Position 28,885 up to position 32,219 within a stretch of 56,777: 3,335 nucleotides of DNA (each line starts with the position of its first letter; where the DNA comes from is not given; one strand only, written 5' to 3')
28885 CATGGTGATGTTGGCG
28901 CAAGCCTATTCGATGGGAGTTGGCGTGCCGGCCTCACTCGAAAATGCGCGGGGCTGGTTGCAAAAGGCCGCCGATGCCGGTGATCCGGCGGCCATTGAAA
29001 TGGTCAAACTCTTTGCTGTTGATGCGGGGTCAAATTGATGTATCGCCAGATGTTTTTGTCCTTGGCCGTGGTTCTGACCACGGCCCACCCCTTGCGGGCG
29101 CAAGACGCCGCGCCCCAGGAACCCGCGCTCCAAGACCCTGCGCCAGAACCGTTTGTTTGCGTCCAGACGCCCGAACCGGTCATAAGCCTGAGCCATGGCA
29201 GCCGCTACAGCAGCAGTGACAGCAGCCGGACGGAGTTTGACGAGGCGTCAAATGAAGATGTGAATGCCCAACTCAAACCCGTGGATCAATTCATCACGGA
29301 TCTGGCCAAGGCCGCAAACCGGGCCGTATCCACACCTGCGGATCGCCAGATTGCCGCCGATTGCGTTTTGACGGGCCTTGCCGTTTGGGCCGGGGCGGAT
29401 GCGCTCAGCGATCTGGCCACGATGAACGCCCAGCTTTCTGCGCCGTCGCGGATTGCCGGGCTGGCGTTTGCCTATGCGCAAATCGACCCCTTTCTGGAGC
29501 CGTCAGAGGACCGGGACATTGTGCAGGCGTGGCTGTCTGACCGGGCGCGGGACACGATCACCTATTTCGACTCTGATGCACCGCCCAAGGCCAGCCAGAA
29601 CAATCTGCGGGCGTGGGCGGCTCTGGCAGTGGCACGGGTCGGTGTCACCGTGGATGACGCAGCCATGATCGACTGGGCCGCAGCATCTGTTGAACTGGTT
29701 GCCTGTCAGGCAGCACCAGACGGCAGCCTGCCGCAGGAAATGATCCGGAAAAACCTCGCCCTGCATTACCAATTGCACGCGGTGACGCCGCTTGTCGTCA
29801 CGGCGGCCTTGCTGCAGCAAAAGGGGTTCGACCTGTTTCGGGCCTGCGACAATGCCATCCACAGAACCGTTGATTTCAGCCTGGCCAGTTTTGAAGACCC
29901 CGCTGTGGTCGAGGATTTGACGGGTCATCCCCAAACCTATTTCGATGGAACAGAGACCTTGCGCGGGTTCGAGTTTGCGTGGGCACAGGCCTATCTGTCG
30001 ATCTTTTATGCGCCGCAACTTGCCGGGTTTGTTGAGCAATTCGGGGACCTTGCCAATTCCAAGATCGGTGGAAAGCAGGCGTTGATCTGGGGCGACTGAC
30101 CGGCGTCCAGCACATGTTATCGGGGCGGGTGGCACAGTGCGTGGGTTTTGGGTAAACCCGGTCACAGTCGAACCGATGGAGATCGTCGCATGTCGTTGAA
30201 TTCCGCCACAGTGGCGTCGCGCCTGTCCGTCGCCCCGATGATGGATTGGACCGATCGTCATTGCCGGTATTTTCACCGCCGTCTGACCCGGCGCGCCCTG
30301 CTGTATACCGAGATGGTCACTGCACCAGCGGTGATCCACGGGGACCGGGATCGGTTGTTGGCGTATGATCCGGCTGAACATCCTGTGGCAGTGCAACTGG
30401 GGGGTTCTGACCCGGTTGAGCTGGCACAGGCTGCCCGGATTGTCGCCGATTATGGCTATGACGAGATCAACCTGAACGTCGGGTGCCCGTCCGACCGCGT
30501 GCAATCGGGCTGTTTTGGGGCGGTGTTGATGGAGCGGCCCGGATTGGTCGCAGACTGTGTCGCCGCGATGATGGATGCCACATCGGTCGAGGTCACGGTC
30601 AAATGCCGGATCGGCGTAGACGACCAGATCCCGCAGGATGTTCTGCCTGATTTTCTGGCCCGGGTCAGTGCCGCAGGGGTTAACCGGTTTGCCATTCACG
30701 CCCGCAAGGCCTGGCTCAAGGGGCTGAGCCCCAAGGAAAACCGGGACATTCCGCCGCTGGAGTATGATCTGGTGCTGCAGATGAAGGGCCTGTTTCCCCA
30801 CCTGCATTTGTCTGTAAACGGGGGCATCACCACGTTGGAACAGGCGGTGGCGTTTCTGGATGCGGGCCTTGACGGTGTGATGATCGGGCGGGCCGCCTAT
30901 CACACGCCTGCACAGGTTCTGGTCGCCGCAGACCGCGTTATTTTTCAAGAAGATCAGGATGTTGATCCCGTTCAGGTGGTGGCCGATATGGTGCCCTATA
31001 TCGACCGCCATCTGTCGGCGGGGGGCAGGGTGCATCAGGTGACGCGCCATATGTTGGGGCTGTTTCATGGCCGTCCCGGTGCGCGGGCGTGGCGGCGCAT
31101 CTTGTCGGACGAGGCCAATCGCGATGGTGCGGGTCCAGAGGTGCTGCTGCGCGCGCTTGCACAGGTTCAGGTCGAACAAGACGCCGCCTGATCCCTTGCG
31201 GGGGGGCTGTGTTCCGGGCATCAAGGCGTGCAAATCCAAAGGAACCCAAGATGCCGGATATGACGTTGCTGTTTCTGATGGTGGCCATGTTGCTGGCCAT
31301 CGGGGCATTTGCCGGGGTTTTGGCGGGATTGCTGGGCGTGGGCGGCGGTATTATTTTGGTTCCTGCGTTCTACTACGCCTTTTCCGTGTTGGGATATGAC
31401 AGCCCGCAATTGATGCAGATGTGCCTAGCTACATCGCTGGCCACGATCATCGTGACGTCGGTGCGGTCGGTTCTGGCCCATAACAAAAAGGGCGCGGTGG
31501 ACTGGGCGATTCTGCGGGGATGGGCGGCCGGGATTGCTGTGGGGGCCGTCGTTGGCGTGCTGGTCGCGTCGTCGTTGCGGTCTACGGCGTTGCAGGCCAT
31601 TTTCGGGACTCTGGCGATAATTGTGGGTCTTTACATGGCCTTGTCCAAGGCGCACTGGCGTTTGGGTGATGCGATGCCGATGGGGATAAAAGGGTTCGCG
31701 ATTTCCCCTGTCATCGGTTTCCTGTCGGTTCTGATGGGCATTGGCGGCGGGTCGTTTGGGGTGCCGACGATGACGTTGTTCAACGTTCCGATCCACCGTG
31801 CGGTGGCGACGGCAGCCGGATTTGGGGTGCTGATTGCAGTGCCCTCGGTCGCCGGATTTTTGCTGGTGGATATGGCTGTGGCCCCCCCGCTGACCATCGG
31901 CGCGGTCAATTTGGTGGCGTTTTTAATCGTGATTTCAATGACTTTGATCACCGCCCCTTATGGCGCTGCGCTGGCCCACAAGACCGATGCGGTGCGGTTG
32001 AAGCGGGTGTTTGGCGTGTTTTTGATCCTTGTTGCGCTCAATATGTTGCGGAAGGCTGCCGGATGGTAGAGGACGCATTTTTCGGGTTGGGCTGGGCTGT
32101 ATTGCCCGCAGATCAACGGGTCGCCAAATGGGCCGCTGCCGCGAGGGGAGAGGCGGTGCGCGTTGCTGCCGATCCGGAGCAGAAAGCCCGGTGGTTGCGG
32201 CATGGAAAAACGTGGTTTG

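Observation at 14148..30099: Alginate-type (O-acetylated polymannuronate) exopolysaccharide operon in an alphaproteobacterial-looking genome, rearranged and lacking the AlgK/AlgE export pair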

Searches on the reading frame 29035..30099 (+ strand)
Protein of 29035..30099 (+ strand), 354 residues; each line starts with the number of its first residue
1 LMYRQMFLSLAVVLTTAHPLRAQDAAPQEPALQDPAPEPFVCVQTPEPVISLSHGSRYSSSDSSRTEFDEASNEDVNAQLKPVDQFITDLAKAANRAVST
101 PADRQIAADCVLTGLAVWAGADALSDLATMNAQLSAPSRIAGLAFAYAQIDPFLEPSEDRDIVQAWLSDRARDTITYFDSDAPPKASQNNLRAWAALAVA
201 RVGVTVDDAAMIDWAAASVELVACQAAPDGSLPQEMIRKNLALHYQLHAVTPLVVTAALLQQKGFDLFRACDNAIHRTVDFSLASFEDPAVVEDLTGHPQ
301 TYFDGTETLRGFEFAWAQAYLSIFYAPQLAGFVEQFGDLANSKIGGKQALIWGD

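Call 6: search_protein_families(library=pfam, proteins=[window:29035-30099:+], max_evalue=0.01)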
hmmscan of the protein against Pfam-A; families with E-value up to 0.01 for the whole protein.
window:29035-30099:+ (354 aa): 1 family
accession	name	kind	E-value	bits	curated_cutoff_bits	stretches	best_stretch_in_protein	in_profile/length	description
PF05426.18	Alginate_lyase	-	2.5e-29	103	22.2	1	156-290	136-273/275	Alginate lyase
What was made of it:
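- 29038..30099 (+): algL-like PL5 protein with NNLRAW in place of NNHSYW. PF05426 at E 2.5e-29 (call 6).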

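Call 15: search_solved_structures(query=window:29035-30099:+, max_evalue=0.1, show_alignments=2)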
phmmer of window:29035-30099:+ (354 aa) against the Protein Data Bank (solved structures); distinct sequences matched with E-value up to 0.1: 19.
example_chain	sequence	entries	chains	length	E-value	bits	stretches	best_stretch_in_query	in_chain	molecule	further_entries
7fi2_A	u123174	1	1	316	1.2e-21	80.6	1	66-301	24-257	Polysaccharide lyase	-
4ozw_A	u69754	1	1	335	1.5e-21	80.2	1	42-326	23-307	Alginate lyase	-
7fhz_A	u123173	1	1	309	1.7e-21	80.1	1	66-301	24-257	Polysaccharide lyase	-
7fhu_A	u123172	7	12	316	1.9e-21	80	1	66-301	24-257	Polysaccharide lyase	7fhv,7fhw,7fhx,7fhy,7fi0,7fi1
4ozv_A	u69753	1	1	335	2.6e-21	79.5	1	42-326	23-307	Alginate lyase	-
7sa8_A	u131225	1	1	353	8e-21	77.9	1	42-326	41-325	Alginate lyase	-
7wxp_A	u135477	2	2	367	2.3e-20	76.4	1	61-300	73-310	poly(beta-D-mannuronate) lyase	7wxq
7wxj_A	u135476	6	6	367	3.6e-20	75.7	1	61-300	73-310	poly(beta-D-mannuronate) lyase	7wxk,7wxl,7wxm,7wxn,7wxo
7xtf_A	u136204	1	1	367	1.3e-19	73.9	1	61-300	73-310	Poly(Beta-D-mannuronate) lyase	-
7wxr_A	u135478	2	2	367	5.5e-19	71.8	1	61-300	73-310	poly(beta-D-mannuronate) lyase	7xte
4f10_A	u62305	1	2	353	6.9e-15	58.3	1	75-301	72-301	Alginate lyase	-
4e1y_A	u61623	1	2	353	7.1e-15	58.3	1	75-301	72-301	Alginate lyase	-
1hv6_A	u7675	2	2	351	1.2e-14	57.6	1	75-301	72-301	ALGINATE LYASE | PROTEIN (ALGINATE LYASE A1-III)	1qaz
4f13_A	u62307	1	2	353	4.4e-14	55.7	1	75-301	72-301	Alginate lyase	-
8bdq_A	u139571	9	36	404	0.016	17.7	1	221-270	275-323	Alginate lyase family protein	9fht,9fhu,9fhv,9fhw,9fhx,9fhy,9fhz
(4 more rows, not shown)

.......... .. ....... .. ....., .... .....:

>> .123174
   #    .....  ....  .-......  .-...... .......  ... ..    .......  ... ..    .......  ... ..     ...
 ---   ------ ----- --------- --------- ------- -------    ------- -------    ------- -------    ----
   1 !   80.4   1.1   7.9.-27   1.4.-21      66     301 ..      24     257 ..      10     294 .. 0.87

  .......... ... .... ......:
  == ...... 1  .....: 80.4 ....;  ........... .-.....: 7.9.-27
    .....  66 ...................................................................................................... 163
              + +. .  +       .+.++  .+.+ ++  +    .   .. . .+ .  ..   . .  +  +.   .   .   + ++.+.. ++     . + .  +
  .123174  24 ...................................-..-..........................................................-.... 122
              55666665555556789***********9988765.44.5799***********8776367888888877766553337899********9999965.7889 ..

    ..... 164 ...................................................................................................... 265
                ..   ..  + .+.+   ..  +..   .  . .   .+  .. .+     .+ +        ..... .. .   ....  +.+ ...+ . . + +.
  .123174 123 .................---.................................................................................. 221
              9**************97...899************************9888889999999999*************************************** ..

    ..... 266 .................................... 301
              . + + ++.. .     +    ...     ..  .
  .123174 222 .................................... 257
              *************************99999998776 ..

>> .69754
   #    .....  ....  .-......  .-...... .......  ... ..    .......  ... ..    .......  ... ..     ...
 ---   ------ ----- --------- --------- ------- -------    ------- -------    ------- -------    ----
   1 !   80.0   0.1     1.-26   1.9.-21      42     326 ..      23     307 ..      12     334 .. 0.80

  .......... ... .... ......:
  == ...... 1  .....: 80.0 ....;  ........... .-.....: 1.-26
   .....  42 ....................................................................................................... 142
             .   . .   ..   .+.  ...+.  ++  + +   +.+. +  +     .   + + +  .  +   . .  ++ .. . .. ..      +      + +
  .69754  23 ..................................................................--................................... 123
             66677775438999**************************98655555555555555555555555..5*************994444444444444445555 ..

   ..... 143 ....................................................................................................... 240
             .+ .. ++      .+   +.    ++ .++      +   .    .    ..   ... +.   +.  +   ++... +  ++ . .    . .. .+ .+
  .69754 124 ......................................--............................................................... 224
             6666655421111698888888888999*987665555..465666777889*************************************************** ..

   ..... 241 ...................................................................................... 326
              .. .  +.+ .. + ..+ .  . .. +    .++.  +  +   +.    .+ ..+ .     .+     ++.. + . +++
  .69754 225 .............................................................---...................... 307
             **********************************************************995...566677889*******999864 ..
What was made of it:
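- On Alginate (Alg) synthase-dependent EPS system: PL5 family membership is met (calls 6, 15).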

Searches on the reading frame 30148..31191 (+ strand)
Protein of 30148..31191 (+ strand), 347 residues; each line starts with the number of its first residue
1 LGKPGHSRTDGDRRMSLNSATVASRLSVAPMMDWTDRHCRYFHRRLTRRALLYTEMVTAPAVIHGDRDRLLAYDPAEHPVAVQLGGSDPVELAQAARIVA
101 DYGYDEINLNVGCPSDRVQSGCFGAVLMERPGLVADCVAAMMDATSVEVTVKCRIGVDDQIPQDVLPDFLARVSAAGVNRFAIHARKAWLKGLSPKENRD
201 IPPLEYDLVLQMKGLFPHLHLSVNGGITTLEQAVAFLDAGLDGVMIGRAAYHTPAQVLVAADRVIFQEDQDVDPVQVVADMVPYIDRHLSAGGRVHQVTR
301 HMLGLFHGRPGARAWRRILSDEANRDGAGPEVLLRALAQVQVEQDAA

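Call 6: search_protein_families(library=pfam, proteins=[window:30148-31191:+], max_evalue=0.01)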
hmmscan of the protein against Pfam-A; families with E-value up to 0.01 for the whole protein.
window:30148-31191:+ (347 aa): 2 families
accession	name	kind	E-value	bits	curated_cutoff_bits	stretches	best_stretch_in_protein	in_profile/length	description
PF01207.24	Dus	-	6.1e-80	269.1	20.4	1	28-332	2-302/311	Dihydrouridine synthase (Dus)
PF00977.27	His_biosynth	-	0.0014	18.5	23.6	1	219-263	74-118/228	Histidine biosynthesis protein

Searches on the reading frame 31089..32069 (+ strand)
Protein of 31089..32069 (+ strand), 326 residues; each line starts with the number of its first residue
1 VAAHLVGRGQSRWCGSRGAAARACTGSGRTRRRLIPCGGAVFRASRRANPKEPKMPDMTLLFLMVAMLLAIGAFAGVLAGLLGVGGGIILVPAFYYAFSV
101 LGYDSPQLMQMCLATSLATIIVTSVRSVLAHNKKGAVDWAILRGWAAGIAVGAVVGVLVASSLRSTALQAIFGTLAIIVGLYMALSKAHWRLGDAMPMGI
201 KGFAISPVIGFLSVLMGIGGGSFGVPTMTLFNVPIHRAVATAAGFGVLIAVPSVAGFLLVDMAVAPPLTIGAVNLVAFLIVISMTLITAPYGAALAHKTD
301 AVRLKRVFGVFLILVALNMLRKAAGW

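Call 6: search_protein_families(library=pfam, proteins=[window:31089-32069:+], max_evalue=0.01)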
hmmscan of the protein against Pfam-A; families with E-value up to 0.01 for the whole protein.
window:31089-32069:+ (326 aa): 1 family
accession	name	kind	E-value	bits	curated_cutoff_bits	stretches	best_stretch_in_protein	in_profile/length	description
PF01925.25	TauE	-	6.4e-48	163.9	32.6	1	68-319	1-237/237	Sulfite exporter TauE/SafE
